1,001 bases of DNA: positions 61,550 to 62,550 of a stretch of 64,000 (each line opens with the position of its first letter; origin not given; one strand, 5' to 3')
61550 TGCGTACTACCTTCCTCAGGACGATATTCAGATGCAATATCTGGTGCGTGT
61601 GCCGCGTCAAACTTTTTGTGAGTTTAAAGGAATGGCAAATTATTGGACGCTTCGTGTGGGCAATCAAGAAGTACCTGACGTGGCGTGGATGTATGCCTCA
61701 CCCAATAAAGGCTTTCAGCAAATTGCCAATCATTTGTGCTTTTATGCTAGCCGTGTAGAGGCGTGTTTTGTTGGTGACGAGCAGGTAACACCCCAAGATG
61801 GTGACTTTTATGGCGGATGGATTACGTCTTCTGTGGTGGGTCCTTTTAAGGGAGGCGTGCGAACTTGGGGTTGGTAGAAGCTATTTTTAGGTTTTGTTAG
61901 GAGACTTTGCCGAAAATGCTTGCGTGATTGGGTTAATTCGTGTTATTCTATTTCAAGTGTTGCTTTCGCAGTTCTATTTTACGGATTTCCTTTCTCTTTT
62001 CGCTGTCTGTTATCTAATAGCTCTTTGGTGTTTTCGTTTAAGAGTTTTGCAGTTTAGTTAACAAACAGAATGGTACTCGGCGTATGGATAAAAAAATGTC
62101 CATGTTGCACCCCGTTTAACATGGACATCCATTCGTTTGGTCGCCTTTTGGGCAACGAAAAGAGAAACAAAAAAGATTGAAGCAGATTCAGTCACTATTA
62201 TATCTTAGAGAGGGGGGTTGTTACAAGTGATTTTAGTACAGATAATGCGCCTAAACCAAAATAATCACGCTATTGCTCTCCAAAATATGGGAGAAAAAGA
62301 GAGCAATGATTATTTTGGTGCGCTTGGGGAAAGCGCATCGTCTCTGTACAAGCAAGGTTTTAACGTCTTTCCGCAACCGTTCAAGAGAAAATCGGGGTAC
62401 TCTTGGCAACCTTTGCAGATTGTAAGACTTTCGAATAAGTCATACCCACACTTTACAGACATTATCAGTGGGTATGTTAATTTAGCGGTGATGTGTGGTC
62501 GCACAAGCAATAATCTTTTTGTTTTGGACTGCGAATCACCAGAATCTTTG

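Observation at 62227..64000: ORF missing from the supplied track: PrimPol + PriCT-1 + wHTH replication protein running off the right edge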

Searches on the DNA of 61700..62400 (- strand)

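Call 25: search_rna_families(source=window, start=61700, end=62400, threshold=evalue, max_evalue=1)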
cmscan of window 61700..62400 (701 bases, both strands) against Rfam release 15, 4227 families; matches with E-value up to 1: 1.
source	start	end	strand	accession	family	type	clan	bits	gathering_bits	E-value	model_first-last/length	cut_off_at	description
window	62122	62167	-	RF02032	GOLLD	Gene;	-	13.9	150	0.29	9-54/416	no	Giant, ornate, lake- and Lactobacillales-derived (GOLLD) RNA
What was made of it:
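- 62089..62190 (-): Predicted cis-antisense small RNA of about 102 nt, complementary to the PrimPol 5' UTR. The TSS is inferred at about 62190 and the 3' end in the U-run at 62095-62089. No Rfam family matches (call 25).
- On Known RNA families (Rfam 15): The only hit was a chance-level GOLLD fragment, 13.9 bits against a gathering score of 150 (call 25).
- Tried and rejected: None (call 25).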

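Call 63: build_rna_model(alignment_id=A4, structure=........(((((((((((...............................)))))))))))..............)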
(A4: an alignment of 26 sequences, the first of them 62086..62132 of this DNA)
Model R1 built from alignment A4 (26 sequences, 75 columns); structure: as given.
model positions 53; base pairs 11; branch points 0; effective number of sequences 26; information 1.026 bits per position. Calibrated on 0.2 Mb of random sequence (short: E-values are rough).
structure used (alignment columns):
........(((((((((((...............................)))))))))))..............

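Call 64: search_with_rna_model(model_id=R1, sources=[window, L001, L005, L007, L009, L011, L012, L013, L014, L015, L016, L017, L018, L019, L021, L022, L023, L024, L025, L026, L027, L028, L029, L030, L031, L032, L033, L034, L035, L036, L037, L038, L039, L040, L041, L042, L043, L044, L045, L046], max_evalue=1)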
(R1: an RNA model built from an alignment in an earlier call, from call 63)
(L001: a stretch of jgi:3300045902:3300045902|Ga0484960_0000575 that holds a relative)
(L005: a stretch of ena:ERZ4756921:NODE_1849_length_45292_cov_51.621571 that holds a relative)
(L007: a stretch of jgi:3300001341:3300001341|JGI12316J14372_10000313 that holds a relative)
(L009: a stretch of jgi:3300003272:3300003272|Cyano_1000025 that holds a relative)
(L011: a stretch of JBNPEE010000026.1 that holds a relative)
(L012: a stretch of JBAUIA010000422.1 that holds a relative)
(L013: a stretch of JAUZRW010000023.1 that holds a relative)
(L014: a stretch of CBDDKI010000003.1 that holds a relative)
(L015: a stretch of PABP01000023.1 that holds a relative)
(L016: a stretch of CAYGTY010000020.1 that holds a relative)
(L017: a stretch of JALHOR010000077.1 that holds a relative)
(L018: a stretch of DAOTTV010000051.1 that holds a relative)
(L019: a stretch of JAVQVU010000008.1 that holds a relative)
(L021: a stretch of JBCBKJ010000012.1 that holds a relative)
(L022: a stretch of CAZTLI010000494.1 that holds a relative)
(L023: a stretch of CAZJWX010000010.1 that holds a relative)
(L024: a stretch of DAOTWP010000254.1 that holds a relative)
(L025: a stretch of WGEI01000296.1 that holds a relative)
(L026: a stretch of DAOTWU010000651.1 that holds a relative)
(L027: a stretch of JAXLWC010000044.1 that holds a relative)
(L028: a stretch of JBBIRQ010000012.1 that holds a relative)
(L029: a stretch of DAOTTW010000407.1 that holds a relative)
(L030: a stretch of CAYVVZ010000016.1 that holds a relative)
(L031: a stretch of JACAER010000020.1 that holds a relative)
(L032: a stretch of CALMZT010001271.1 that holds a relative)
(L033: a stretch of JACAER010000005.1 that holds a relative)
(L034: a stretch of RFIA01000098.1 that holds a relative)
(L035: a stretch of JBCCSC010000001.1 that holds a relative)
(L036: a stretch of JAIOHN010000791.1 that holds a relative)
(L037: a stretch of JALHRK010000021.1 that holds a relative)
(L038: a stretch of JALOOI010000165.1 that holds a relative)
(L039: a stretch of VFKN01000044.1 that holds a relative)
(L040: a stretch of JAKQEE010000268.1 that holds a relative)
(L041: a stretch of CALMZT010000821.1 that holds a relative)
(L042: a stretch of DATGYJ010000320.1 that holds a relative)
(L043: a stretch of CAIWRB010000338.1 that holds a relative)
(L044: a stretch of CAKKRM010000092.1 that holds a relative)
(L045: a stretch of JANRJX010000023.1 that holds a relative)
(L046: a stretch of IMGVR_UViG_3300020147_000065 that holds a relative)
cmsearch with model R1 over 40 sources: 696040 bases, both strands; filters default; matches with E-value up to 1: 39.
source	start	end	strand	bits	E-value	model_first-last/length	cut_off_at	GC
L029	6202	6254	-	62.9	8.3e-14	1-53/53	no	0.53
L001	9885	9939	-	62.1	1.4e-13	1-53/53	no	0.47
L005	9886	9940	-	62.1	1.4e-13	1-53/53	no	0.47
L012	4381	4429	-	60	5e-13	1-53/53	no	0.45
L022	12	67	-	59.7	6.1e-13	1-53/53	no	0.46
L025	691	740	-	57.8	2e-12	1-53/53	no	0.52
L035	9742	9790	-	56.9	3.5e-12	1-53/53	no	0.47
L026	831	881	-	56.6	4.3e-12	1-53/53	no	0.53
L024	9805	9857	-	55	1.1e-11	1-53/53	no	0.53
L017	9743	9795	-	54.3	1.8e-11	1-53/53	no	0.45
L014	9751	9800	-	54.3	1.8e-11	1-53/53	no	0.44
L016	9752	9797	-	54.2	1.9e-11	1-53/53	no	0.43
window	62085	62133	-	54.1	2e-11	1-53/53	no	0.39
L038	8443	8494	-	53.2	3.5e-11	1-53/53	no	0.46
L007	9895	9940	-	53.1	3.8e-11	1-53/53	no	0.5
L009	9895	9940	-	53.1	3.8e-11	1-53/53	no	0.5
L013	9702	9763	-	52.6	5e-11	1-53/53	no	0.48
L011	9756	9804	-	52.3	6e-11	1-53/53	no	0.45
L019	9785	9845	-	50.2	2.2e-10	1-53/53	no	0.43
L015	9792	9851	-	49.7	3.2e-10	1-53/53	no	0.55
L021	2866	2916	-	48.6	6.3e-10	1-53/53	no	0.51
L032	3344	3412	-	48.5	6.6e-10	1-53/53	no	0.45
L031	9694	9758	-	47.8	1e-09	1-53/53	no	0.51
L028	9752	9803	-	46.6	2.2e-09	1-53/53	no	0.48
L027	9748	9812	-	46.2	2.9e-09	1-53/53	no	0.55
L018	9757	9825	-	44.6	7.5e-09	1-53/53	no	0.51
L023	9743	9794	-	40.4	1.1e-07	1-53/53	no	0.48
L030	9755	9803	-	33.9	6e-06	1-53/53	no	0.51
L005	9892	9946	+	22.9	0.0059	1-53/53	no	0.45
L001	9891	9945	+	21.4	0.015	1-53/53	no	0.45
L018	9763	9831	+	17.3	0.2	1-53/53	no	0.51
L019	9791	9851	+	17.2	0.21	1-53/53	no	0.44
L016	9763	9793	+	17.1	0.22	6-43/53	no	0.48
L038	8449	8500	+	17.1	0.23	1-53/53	no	0.54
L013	9713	9759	+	17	0.24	6-43/53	no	0.55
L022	23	64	+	16.5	0.33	6-44/53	no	0.55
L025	697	744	+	16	0.45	1-53/53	no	0.56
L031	20881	20952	-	15.9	0.47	1-53/53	no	0.38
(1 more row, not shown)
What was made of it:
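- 62096..62128 (-): Conserved terminator-type hairpin with an 11-bp stem (62128-62118 pairing with 62106-62096). The loop is 62117-62107 and contains the invariant GGGGUG. A T(U)-run follows on the minus strand. The CM scores it at 54.1 bits (call 64).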

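Call 85: search_with_rna_model(model_id=R1, sources=[L047, L051, L054, L058, L059, L060, L063, L064, L069, L070, L072, L076, L077, L078, L083, L086, L087, L089, L094, L096, L099, L102, L103, L104, L107, L112, L113, L114, L118, L119, L120, L121, L123, L126, L127, L130, L131, L132, L133, L134], max_evalue=1)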
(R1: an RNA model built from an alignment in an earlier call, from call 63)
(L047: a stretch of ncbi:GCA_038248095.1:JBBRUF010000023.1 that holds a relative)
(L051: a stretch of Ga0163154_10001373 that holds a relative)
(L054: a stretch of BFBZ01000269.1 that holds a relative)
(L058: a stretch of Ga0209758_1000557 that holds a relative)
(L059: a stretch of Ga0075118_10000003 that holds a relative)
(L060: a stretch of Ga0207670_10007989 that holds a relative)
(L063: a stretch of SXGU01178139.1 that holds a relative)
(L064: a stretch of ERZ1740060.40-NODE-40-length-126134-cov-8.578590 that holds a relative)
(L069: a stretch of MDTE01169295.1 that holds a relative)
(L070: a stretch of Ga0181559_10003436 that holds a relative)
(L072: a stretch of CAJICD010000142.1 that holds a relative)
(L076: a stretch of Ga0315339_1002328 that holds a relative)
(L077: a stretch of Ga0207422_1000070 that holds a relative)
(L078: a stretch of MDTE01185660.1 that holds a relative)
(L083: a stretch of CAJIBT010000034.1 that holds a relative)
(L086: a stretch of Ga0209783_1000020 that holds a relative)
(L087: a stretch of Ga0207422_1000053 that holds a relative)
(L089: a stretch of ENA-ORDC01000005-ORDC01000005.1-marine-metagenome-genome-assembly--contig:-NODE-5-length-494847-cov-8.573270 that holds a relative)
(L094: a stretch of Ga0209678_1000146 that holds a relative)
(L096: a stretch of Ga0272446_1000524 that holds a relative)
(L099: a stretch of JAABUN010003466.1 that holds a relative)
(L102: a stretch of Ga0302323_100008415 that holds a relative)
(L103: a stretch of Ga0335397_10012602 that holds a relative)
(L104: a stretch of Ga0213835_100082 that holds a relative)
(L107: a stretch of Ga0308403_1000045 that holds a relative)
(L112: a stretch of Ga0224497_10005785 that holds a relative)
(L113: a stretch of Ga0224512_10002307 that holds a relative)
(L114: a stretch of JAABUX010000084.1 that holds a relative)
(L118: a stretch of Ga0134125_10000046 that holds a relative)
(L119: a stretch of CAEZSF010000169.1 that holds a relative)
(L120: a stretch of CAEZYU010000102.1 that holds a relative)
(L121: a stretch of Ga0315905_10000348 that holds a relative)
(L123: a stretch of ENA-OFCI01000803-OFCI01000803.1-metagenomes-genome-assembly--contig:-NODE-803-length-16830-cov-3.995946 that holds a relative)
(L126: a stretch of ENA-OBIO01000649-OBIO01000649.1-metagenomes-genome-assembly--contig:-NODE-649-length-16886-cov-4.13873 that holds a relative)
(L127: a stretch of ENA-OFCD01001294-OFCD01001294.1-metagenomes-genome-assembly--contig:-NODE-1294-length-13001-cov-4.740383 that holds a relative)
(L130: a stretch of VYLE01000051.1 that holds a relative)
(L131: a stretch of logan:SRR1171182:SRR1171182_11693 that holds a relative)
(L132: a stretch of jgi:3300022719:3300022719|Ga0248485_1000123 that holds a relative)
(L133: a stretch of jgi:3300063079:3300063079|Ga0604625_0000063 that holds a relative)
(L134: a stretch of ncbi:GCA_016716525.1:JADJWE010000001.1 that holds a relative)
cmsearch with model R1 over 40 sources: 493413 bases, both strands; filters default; matches with E-value up to 1: 3.
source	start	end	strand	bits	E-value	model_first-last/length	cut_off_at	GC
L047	1061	1109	-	54.1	1.4e-11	1-53/53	no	0.39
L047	1067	1114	+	20.5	0.019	1-53/53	no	0.4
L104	5222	5277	+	15.9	0.33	1-53/53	no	0.55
